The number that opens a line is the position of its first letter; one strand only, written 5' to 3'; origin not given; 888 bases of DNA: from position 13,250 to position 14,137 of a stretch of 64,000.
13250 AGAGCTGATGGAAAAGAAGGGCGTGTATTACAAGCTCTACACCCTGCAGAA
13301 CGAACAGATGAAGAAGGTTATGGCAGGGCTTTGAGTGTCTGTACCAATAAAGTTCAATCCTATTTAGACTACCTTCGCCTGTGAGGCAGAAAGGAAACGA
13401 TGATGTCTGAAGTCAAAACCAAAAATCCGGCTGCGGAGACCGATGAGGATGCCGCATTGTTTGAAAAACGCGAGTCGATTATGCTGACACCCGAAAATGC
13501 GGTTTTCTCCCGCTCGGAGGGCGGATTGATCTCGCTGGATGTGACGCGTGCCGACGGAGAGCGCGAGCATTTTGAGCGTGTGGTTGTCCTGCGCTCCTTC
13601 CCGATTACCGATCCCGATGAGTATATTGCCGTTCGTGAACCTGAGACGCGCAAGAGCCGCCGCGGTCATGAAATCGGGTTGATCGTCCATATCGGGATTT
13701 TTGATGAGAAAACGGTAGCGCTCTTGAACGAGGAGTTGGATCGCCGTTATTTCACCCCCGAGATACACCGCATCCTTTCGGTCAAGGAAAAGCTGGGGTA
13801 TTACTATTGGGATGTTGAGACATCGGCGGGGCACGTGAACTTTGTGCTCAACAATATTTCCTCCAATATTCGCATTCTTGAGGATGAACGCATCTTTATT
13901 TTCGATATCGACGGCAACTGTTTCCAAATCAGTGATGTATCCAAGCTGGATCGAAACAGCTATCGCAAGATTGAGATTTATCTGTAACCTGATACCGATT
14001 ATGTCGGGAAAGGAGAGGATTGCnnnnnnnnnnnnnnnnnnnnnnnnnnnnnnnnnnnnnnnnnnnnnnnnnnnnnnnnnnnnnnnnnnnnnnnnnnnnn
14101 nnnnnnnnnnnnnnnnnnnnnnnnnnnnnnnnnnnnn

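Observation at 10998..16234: ABC(Zn-ribbon) / DUF1854-like / ABC(Zn-ribbon) three-gene module: best candidate for an undescribed system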

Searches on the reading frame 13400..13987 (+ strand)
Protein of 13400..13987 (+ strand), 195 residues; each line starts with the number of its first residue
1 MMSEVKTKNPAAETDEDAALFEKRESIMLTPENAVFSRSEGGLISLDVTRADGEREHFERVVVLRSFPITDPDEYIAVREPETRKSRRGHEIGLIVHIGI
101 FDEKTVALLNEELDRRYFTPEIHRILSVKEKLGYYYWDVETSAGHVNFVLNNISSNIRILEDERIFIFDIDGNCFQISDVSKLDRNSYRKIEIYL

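Call 3: search_protein_families(library=pfam, proteins=[window:13400-13987:+], max_evalue=0.01)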
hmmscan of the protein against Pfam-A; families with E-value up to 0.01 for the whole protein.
window:13400-13987:+ (195 aa): 1 family
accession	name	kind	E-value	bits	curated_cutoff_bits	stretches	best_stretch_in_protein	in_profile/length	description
PF08909.16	DUF1854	-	1.2e-39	135.6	26.8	1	58-192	1-128/130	Domain of unknown function (DUF1854)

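Call 4: search_protein_families(library=ncbifam, proteins=[window:13400-13987:+], max_evalue=0.01)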
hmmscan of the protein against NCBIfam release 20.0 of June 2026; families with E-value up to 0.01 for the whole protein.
window:13400-13987:+ (195 aa): 1 family
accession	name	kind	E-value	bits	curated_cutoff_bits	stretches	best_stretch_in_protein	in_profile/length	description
NF052234.1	CphA_assoc_prot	equivalog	1.8e-25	89.5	150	1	46-195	11-152/152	cyanophycin metabolism-associated DUF1854 family protein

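Call 15: find_homologous_proteins(query=window:13400-13984:+, max_evalue=0.001)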
Query window:13400-13984:+ (195 aa): 995 proteins with E <= 0.001 among 1115 candidates; the best 120 are listed.
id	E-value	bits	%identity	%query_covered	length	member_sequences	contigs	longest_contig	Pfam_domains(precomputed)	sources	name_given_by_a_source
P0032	4.7e-122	422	99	99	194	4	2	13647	PF08909.17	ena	-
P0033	2.5e-107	374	89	99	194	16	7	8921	PF08909.17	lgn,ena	-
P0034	1.3e-94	333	79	99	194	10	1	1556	PF08909.17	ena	-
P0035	1.7e-93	329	81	99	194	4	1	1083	PF08909.17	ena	-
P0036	2.4e-92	326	78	99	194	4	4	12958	PF08909.17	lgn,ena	-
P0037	1.1e-89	317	78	99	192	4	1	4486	PF08909.17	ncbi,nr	ncbi:MAG: DUF1854 domain-containing protein [Clostridia bacterium]|nr:DUF1854 domain-containing prot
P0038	1.1e-88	314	76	99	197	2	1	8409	PF08909.17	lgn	-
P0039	1.9e-88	313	78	99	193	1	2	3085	PF08909.17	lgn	-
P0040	9.7e-86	304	74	99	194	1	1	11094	PF08909.17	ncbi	-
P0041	6.0e-78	279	72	99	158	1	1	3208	PF08909.17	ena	-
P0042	8.0e-74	265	70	90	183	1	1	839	PF08909.17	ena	-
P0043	2.0e-73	264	66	99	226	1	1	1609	PF08909.17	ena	-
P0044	1.1e-71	258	62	95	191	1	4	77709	PF08909.17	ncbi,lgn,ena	-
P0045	1.2e-71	258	65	95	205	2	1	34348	PF08909.17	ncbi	-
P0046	5.5e-71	256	62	95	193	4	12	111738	PF08909.17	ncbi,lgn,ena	-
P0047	1.0e-70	255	63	96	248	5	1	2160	PF08909.17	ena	-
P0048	1.0e-70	255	64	93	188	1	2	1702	PF08909.17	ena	-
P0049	2.0e-70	254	61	99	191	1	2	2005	PF08909.17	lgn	-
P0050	2.6e-70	254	60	99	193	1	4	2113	PF08909.17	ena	-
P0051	2.8e-70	254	60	99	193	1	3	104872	PF08909.17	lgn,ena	-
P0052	2.8e-70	254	60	99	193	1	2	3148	PF08909.17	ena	-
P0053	3.1e-70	254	61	100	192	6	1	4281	PF08909.17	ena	-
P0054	3.4e-70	253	66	90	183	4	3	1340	PF08909.17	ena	-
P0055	3.8e-70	253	65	90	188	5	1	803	PF08909.17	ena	-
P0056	7.2e-70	252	60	99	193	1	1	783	PF08909.17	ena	-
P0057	8.4e-70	252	60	99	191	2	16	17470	PF08909.17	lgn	-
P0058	9.2e-70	252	67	90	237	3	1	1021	PF08909.17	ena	-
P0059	1.1e-69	252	61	99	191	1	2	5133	PF08909.17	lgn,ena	-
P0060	1.1e-69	252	63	93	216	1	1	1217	PF08909.17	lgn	-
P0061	1.5e-69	251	63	97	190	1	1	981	PF08909.17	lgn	-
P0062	1.6e-69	251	66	89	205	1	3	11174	PF08909.17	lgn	-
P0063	2.1e-69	251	61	99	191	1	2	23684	PF08909.17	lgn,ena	-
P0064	2.3e-69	251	67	90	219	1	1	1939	PF08909.17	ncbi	-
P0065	2.8e-69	250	61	99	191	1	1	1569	PF08909.17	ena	-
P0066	2.9e-69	250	60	99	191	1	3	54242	PF08909.17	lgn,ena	-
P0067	3.2e-69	250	66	93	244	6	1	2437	PF08909.17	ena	-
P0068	3.8e-69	250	66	90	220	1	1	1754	PF08909.17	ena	-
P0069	4.4e-69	250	66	90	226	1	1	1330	PF08909.17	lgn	-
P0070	5.5e-69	249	66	90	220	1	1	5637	PF08909.17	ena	-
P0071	6.5e-69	249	65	92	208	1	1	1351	PF08909.17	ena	-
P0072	8.5e-69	249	66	90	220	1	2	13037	PF08909.17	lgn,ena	-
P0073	8.6e-69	249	66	90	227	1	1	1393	PF08909.17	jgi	-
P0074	1.0e-68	249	61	100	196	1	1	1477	PF08909.17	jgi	jgi:hypothetical protein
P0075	1.1e-68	248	66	93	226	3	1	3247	PF08909.17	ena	-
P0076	1.2e-68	248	64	93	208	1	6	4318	PF08909.17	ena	-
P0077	1.2e-68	248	65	92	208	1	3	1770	PF08909.17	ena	-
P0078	1.2e-68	248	64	95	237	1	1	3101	PF08909.17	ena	-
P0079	1.2e-68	248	65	90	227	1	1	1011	PF08909.17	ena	-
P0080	1.3e-68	248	62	99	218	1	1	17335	PF08909.17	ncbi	-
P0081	1.3e-68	248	60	96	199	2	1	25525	PF08909.17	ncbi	-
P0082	1.3e-68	248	66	90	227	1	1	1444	PF08909.17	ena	-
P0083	1.3e-68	248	67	90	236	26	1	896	PF08909.17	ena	-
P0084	1.3e-68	248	66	90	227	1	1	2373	PF08909.17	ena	-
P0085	1.4e-68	248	65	92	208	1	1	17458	PF08909.17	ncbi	-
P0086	1.4e-68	248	66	90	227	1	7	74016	PF08909.17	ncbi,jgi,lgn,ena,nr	ncbi:MAG: DUF1854 domain-containing protein [Ruminococcaceae bacterium]|jgi:hypothetical protein|nr:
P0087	1.4e-68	248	61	99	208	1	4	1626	PF08909.17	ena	-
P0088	1.5e-68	248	66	93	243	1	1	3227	PF08909.17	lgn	-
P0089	2.0e-68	248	66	90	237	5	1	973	PF08909.17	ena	-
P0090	2.1e-68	248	64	92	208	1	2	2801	PF08909.17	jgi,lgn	jgi:hypothetical protein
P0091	2.1e-68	248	66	92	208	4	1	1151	PF08909.17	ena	-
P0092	2.1e-68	248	66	92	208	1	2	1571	PF08909.17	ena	-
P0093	2.2e-68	247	59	99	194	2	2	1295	PF08909.17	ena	-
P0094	2.3e-68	247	61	98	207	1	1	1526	PF08909.17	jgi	jgi:hypothetical protein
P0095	2.3e-68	247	66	90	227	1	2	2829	PF08909.17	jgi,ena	-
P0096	2.4e-68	247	64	90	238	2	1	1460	PF08909.17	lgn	-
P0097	2.5e-68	247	61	98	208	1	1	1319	PF08909.17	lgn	-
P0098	3.0e-68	247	66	93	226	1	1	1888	PF08909.17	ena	-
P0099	3.0e-68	247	65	92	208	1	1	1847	PF08909.17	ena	-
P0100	3.1e-68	247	66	90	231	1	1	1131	PF08909.17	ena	-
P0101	3.9e-68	247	61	99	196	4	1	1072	PF08909.17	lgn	-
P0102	4.2e-68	247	61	100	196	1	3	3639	PF08909.17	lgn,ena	-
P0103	4.3e-68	247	61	98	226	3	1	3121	PF08909.17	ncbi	-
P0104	4.7e-68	246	69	88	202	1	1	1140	PF08909.17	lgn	-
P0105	5.1e-68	246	66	90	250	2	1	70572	PF08909.17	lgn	-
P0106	5.5e-68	246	59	99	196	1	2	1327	PF08909.17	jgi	-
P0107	5.5e-68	246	67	90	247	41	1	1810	PF08909.17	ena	-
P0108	5.5e-68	246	60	99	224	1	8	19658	PF08909.17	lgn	-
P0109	5.5e-68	246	62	99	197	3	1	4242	PF08909.17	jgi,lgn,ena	jgi:hypothetical protein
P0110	5.6e-68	246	66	93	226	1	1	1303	PF08909.17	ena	-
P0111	6.0e-68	246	61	98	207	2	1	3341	PF08909.17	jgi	jgi:hypothetical protein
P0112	6.5e-68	246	68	90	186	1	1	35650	PF08909.17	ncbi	-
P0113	7.0e-68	246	58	99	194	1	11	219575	PF08909.17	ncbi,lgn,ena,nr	ncbi:MAG: DUF1854 domain-containing protein [Clostridia bacterium]|nr:DUF1854 domain-containing prot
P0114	8.1e-68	246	61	98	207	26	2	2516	PF08909.17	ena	-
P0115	8.3e-68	246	66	93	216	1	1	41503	PF08909.17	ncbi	-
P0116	8.4e-68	246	63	93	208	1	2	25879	PF08909.17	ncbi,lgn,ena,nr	ncbi:MAG: DUF1854 domain-containing protein [Clostridia bacterium]|nr:DUF1854 domain-containing prot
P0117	8.6e-68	246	65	90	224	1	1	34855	PF08909.17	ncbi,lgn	-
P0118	9.0e-68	245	59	99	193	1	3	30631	PF08909.17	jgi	-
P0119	9.1e-68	245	58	99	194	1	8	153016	PF08909.17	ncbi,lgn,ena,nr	ncbi:MAG: DUF1854 domain-containing protein [Clostridia bacterium]|nr:DUF1854 domain-containing prot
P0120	9.2e-68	245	58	99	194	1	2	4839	PF08909.17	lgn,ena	-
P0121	9.6e-68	245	61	100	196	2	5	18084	PF08909.17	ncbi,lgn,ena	-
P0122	1.0e-67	245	65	90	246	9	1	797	PF08909.17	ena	-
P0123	1.1e-67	245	65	89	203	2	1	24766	PF08909.17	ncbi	-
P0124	1.1e-67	245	60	100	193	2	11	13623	PF08909.17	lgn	-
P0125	1.1e-67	245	63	93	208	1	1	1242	PF08909.17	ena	-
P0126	1.2e-67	245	64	92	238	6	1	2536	PF08909.17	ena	-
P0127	1.2e-67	245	66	93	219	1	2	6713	PF08909.17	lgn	-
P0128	1.3e-67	245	62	97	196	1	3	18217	PF08909.17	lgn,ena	-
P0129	1.3e-67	245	66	90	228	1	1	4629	PF08909.17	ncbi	-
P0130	1.3e-67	245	65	90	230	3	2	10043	PF08909.17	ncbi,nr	ncbi:MAG: DUF1854 domain-containing protein [Clostridiales bacterium]|nr:DUF1854 domain-containing p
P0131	1.4e-67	245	65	90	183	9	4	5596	PF08909.17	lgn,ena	-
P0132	1.4e-67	245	59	100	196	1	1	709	PF08909.17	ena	-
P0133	1.4e-67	245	65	91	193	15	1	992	PF08909.17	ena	-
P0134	1.4e-67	245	59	100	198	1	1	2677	PF08909.17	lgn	-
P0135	1.5e-67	245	60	97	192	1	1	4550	PF08909.17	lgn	-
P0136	1.5e-67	245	65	94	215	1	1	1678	PF08909.17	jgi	-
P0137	1.6e-67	245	65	90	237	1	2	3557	PF08909.17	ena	-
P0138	1.6e-67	245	61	99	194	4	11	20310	PF08909.17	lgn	-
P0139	1.7e-67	245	66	90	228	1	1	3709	PF08909.17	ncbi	-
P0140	1.8e-67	245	63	93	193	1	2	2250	PF08909.17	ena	-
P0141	1.9e-67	244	60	99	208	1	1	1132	PF08909.17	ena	-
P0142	1.9e-67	244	65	90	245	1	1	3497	PF08909.17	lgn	-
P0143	2.0e-67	244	64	93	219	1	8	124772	PF08909.17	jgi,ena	-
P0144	2.2e-67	244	63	96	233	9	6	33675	PF08909.17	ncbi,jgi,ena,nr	ncbi:MAG: DUF1854 domain-containing protein [Clostridia bacterium]|nr:DUF1854 domain-containing prot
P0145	2.3e-67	244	63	95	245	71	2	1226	PF08909.17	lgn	-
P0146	2.3e-67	244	66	90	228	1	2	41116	PF08909.17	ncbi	-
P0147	2.4e-67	244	59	100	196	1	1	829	PF08909.17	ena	-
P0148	2.5e-67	244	65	90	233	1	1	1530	PF08909.17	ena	-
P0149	2.5e-67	244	61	94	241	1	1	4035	PF08909.17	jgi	jgi:hypothetical protein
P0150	2.7e-67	244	58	98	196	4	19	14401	PF08909.17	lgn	-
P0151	2.7e-67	244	59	99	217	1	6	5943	PF08909.17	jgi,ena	-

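Call 16: search_solved_structures(query=window:13400-13984:+, max_evalue=1)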
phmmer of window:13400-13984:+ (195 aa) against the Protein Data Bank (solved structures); distinct sequences matched with E-value up to 1: 3.
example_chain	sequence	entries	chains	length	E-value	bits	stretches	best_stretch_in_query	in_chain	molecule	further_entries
7eie_A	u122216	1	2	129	0.72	12.6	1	49-117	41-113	YEATS domain-containing protein 2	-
5iql_A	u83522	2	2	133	0.77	12.5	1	49-118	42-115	YEATS domain-containing protein 2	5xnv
6lsd_A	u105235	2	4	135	0.79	12.5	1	49-118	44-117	YEATS domain-containing protein 2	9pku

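Call 19: find_related_loci(query=A1, collection=genome_contigs, flank=8000)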
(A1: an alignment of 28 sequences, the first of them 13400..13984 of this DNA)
Query A1 (195 aa) in genome_contigs; peptide patterns used: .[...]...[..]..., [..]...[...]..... (x = any residue, [..] = any of these).
515 stretches matched a pattern; 263 encode a relative of the query (tblastn E <= 1e-3); the best 80 are kept; 80 distinct loci.
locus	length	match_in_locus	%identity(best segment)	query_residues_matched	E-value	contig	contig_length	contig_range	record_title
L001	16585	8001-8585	89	1-195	4e-115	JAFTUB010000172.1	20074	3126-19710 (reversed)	MAG: Clostridia bacterium isolate RGIG4150 Roe_deer_Colon-1__c618149, whole genome shotgun sequence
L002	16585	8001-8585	88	1-195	1e-113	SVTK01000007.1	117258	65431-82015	MAG: Oscillospiraceae bacterium isolate SIG693 NODE_3747_length_117258_cov_3.046478, whole genome shotgun sequence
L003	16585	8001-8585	78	1-195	4e-102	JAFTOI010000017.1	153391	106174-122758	MAG: Clostridia bacterium isolate RGIG4001 Roe_deer_Cecum-4__c1274, whole genome shotgun sequence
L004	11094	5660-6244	73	1-195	3e-86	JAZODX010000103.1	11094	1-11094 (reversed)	MAG: Eubacteriales bacterium isolate T1900044750_TS20190416.MAGScoT_cleanbin_000096 SGB_2195_k141_2190389, whole genome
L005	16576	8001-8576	60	1-195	2e-77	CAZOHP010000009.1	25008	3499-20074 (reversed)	MAG TPA_asm: uncultured Lachnospiraceae bacterium isolate SRP225648_co1_247 genome assembly, contig: NODE_4425_length_25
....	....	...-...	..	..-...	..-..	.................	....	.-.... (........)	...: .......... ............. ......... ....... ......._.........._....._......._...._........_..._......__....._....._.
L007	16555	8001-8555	62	11-195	2e-76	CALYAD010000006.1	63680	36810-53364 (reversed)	MAG: uncultured Clostridia bacterium isolate E10__bin215 genome assembly, contig: E10__k127_2843665, whole genome shotgu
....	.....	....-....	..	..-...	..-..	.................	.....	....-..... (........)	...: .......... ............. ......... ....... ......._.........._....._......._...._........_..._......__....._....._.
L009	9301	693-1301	62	3-195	2e-75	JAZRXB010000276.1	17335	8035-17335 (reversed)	MAG: Eubacteriales bacterium isolate T1900044951_TA20190004.MAGScoT_cleanbin_000028 SGB_3664_k141_1669740, whole genome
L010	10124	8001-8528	67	20-195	3e-75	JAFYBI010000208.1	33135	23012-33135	MAG: Clostridia bacterium isolate RGIG6935 Sheep_Rumen.Co__c1961257, whole genome shotgun sequence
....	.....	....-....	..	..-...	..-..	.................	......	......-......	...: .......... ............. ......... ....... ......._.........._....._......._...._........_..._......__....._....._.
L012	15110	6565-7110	63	14-195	7e-75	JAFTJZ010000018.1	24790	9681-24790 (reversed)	MAG: Clostridia bacterium isolate RGIG3888 Roe_deer_Cecum-2__c1450, whole genome shotgun sequence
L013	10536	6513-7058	63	14-195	7e-75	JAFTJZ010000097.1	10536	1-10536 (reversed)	MAG: Clostridia bacterium isolate RGIG3888 Roe_deer_Cecum-2__c649210, whole genome shotgun sequence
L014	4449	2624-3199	61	1-195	1e-74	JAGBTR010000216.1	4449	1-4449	MAG: Clostridia bacterium isolate RGIG9437 Yak_Cecum-2__c653819, whole genome shotgun sequence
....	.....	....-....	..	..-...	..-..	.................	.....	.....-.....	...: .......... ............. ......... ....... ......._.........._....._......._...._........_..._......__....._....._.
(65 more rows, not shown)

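Call 40: predict_structure(alignment_id=A2)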
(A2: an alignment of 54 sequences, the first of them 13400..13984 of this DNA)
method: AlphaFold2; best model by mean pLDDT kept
length: 195 residues; sequences in the alignment: 54
mean_pLDDT: 85.4   pTM: 0.63
mean pLDDT of the five models: 85.4, 82.3, 82.2, 82.0, 80.9
residues with pLDDT >= 90: 126; 70-90: 43; 50-70: 10; < 50: 16
segments of 3 or more residues with pLDDT < 50: 1-14
pLDDT, mean of each block of 10 residues (from residue 1): 35 46 82 94 91 92 79 90 81 94 95 86 96 95 95 92 93 92 93 90
secondary structure, 60 per line:
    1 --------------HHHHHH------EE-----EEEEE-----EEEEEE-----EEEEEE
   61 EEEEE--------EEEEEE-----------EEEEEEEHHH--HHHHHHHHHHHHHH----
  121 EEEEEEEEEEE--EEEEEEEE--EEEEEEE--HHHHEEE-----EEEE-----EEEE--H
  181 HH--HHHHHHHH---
elements in order: H15-20 E34-38 E44-49 E55-65 E74-79 E91-97 H103-116 E121-131 E134-141 E144-150 H153-156 E157-159 E165-168 E174-177 H185-192

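Call 44: fold_search(model_id=the predicted structure, library=pdb)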
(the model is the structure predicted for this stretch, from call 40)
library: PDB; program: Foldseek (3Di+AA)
matches with E <= 10: 1235; with E <= 0.001: 0
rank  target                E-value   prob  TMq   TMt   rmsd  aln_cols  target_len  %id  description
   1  3tvv_A                5.4e-03  0.87  0.23  0.20  13.3       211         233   13  Structure of the tandem PH domains of Rtt106 (residues 68-315) (released 2012-02-01)
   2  3gyp                  1.1e-02  0.54  0.20  0.18  12.9       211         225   12  Rtt106p (released 2009-12-08)
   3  3to1_B                1.6e-02  0.60  0.22  0.21  12.7       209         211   12  Two surfaces on Rtt106 mediate histone binding and chaperone activity (released 2011-12-21)
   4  3rlo                  1.9e-02  0.63  0.26  0.26  13.6       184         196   10  Structural Basis of Cytosolic DNA Recognition by Innate Receptors (released 2012-04-25)
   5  8pra_A                1.9e-02  0.25  0.13  0.15  16.1       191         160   12  The structure of v13Bagel4 (released 2024-07-24)
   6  3rnu_B                2.3e-02  0.57  0.24  0.24  11.3       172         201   11  Structural Basis of Cytosolic DNA Sensing by Innate Immune Receptors (released 2012-04-25)
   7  3rnu_A                2.7e-02  0.54  0.24  0.24  14.0       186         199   12  Structural Basis of Cytosolic DNA Sensing by Innate Immune Receptors (released 2012-04-25)
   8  3rln                  2.7e-02  0.47  0.24  0.24  14.0       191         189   12  Structural Basis of Cytosolic DNA Recognition by Innate Immune Receptors (released 2012-04-25)
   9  6tjd_A                2.8e-02  0.21  0.14  0.17  16.5       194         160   15  Crystal structure of the computationally designed Cake4 protein (released 2020-05-06)
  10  5z7d_C                3.2e-02  0.54  0.25  0.15  13.4       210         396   11  p204HINab-dsDNA complex structure (released 2019-01-30)
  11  3gyo                  3.5e-02  0.47  0.22  0.20  12.8       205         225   13  Se-Met Rtt106p (released 2009-12-08)
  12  5yzw_A                5.8e-02  0.44  0.21  0.21  11.5       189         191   13  Crystal structure of p204 HINb domain (released 2018-12-19)
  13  6tjf_A                6.1e-02  0.18  0.14  0.12  16.0       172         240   14  Crystal structure of the computationally designed Cake6 protein (released 2020-05-06)
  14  3s3z                  8.1e-02  0.38  0.15  0.25  13.6       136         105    9  Crystal Structure an Tandem Cyanovirin-N Dimer, CVN2L10 (released 2011-08-03)
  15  3b6y_B                9.5e-02  0.23  0.20  0.21  15.9       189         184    9  Crystal Structure of the Second HIN-200 Domain of Interferon-Inducible Protein 16 (released 2007-11-13)
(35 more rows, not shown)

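Call 52: search_dna_similar(query=window:13400-13984:+, collection=plasmids, mode=protein, max_evalue=0.001, max_rows=20)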
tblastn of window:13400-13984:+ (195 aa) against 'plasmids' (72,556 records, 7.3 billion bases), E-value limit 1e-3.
Records with a match: 2; places in all: 2; records where one place covers at least 80% of the query: 2.
Best place of each record, by identity: <60% 2.
By first word of the organism name: Ralstonia 2.
By predicted mobility (MOB-suite, as given by PLSDB): non-mobilizable 2.
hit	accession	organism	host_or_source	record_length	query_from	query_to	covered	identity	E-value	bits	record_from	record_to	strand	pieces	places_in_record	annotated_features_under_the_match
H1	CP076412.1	Ralstonia wenshanensis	soil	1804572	20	195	90%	31.8%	3e-11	69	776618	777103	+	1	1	DUF1854 domain-containing protein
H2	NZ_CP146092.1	Ralstonia sp. RRA.1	-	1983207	25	195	88%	31.0%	2e-9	63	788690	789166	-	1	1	none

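Call 53: get_annotated_region(hit=H1, flank=9000)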
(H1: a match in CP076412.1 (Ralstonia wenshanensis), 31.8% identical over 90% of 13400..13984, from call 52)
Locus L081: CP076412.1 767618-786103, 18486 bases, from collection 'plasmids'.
description: Ralstonia wenshanensis strain 56D2 plasmid p56D2, complete sequence
organism: Ralstonia wenshanensis (NCBI taxid 2842456)
taxonomy: Bacteria; Pseudomonadota; Betaproteobacteria; Burkholderiales; Burkholderiaceae; Ralstonia; Ralstonia wenshanensis
host: -; source: soil; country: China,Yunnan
typing (MOB-suite, as given by PLSDB): non-mobilizable
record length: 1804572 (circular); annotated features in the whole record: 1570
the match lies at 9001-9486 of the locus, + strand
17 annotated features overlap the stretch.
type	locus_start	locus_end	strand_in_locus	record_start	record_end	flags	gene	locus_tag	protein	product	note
CDS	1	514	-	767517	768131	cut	-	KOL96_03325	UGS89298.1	flavin reductase family protein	-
CDS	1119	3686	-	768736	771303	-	cphA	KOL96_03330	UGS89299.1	cyanophycin synthetase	-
CDS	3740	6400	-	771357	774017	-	cphA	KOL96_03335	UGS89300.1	cyanophycin synthetase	-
CDS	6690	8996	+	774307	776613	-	-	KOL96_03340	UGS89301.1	ABC transporter ATP-binding protein/permease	-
CDS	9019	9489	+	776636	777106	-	-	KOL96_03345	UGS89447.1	DUF1854 domain-containing protein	-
CDS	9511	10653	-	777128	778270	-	-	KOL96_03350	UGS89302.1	beta-lactamase family protein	-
CDS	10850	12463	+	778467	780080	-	-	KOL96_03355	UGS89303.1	glucan biosynthesis protein D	-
CDS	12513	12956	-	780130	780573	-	-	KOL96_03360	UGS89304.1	hypothetical protein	-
CDS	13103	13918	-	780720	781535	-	blaOXA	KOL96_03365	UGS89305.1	OXA-60 family carbapenem-hydrolyzing class D beta-lactamase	-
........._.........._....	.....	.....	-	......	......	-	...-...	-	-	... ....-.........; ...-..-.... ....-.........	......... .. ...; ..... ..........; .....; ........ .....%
predicted_resistance_gene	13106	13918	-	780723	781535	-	blaOXA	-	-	OXA-60 family carbapenem-hydrolyzing class D beta-lactamase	predicted by amrfinderplus; class BETA-LACTAM; identity 95.57%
CDS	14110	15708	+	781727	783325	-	-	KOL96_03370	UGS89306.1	hypothetical protein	-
CDS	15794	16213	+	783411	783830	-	-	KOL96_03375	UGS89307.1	MarR family transcriptional regulator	-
CDS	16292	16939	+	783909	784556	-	pcp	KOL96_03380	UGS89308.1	pyroglutamyl-peptidase I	-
CDS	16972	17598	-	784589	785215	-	-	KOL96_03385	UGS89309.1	NAD(P)H-dependent oxidoreductase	-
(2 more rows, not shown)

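Call 71: search_protein_families(library=padloc, proteins=[window:13400-13987:+], max_evalue=0.001)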
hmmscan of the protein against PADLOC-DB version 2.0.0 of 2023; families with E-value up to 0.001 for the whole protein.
window:13400-13987:+ (195 aa): 0 families
